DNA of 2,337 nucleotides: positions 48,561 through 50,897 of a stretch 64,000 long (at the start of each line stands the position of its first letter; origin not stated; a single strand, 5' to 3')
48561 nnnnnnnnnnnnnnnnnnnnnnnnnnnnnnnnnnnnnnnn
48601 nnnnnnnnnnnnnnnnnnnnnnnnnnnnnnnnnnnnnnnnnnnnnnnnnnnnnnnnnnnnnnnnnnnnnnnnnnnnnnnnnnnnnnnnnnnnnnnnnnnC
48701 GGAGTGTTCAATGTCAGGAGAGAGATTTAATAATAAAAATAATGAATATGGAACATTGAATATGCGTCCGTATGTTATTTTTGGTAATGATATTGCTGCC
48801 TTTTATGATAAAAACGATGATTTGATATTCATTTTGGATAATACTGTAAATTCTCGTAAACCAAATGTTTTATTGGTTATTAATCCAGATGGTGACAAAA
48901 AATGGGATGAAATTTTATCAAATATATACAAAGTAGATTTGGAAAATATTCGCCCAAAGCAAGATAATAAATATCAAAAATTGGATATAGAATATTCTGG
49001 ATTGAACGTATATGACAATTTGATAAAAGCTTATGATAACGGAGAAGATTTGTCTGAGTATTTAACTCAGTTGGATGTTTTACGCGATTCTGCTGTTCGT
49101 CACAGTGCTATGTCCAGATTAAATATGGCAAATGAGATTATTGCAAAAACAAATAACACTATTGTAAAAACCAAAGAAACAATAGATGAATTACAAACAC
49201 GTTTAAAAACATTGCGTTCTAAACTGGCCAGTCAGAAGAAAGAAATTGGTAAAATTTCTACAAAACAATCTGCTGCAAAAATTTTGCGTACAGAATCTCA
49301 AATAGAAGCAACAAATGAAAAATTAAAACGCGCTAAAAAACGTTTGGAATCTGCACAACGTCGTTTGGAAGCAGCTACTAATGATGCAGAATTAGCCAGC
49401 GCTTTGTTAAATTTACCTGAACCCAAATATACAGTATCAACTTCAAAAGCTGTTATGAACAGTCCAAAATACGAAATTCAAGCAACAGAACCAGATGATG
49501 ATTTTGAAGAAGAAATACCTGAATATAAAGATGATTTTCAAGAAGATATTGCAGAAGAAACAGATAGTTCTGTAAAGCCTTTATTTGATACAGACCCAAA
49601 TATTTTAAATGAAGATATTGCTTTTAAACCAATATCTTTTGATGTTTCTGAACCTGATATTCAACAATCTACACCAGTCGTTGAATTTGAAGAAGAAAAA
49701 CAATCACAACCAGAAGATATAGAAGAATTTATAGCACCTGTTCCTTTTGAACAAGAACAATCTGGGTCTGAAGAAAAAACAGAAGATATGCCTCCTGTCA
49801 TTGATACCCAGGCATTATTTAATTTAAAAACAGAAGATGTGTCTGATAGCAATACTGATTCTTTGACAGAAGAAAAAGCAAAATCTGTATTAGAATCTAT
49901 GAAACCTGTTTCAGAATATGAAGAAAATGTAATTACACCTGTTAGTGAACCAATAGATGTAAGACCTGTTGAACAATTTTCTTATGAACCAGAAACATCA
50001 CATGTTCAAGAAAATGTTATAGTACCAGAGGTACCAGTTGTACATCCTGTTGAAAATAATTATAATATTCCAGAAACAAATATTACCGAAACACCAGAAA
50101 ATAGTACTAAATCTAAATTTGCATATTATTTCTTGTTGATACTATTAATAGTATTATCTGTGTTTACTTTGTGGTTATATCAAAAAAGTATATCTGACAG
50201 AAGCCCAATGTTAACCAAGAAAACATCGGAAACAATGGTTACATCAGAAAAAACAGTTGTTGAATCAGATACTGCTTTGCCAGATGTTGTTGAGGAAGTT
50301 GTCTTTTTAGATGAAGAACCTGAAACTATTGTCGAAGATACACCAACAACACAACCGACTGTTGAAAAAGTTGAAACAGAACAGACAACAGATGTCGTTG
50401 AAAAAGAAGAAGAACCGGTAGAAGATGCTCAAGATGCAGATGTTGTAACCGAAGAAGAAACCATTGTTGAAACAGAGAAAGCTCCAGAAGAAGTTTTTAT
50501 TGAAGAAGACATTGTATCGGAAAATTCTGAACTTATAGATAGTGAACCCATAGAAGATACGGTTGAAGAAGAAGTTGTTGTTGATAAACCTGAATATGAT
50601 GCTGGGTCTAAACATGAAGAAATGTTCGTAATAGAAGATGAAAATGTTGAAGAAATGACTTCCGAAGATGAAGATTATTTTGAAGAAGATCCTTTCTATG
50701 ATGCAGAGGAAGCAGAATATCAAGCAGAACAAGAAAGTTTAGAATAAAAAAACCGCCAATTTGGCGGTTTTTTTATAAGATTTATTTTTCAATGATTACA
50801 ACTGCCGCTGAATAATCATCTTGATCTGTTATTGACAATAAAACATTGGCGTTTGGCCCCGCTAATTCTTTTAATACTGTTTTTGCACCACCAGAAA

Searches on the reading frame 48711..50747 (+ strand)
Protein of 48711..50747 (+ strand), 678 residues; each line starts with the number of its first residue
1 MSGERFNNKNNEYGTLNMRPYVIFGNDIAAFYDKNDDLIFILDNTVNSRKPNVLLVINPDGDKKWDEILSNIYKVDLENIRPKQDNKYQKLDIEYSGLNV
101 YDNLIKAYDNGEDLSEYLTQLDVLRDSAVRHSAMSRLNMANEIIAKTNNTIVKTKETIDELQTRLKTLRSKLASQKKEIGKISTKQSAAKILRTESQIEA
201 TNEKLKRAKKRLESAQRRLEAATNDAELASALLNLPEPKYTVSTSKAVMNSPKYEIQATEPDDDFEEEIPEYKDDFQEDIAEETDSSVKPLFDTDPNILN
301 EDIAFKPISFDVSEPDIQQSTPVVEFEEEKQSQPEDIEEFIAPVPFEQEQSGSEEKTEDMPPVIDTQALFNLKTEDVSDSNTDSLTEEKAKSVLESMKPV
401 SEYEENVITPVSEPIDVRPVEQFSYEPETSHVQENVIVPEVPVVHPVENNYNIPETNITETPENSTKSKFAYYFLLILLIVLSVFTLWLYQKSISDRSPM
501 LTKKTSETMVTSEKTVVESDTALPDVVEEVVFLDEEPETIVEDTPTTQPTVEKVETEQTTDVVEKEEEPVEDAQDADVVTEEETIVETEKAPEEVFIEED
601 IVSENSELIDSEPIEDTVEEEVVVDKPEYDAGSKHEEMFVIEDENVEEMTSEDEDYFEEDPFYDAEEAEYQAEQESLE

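Call 5: search_protein_families(library=ncbifam, proteins=[window:48711-50747:+], max_evalue=0.1)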
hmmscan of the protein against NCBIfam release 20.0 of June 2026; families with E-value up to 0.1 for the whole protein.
window:48711-50747:+ (678 aa): 3 families
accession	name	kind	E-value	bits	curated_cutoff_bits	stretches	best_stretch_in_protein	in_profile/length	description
NF033914.0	antiphage_ZorA_1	subfamily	0.0011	17.3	190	1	114-225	419-532/619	anti-phage ZorAB system protein ZorA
TIGR04320.1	Surf_Exclu_PgrA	domain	0.04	13.2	70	1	137-230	258-349/360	SEC10/PgrA surface exclusion domain-containing protein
NF008109.0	PRK10856.1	equivalog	0.052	13.2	208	1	475-601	118-232/334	cytoskeleton protein RodZ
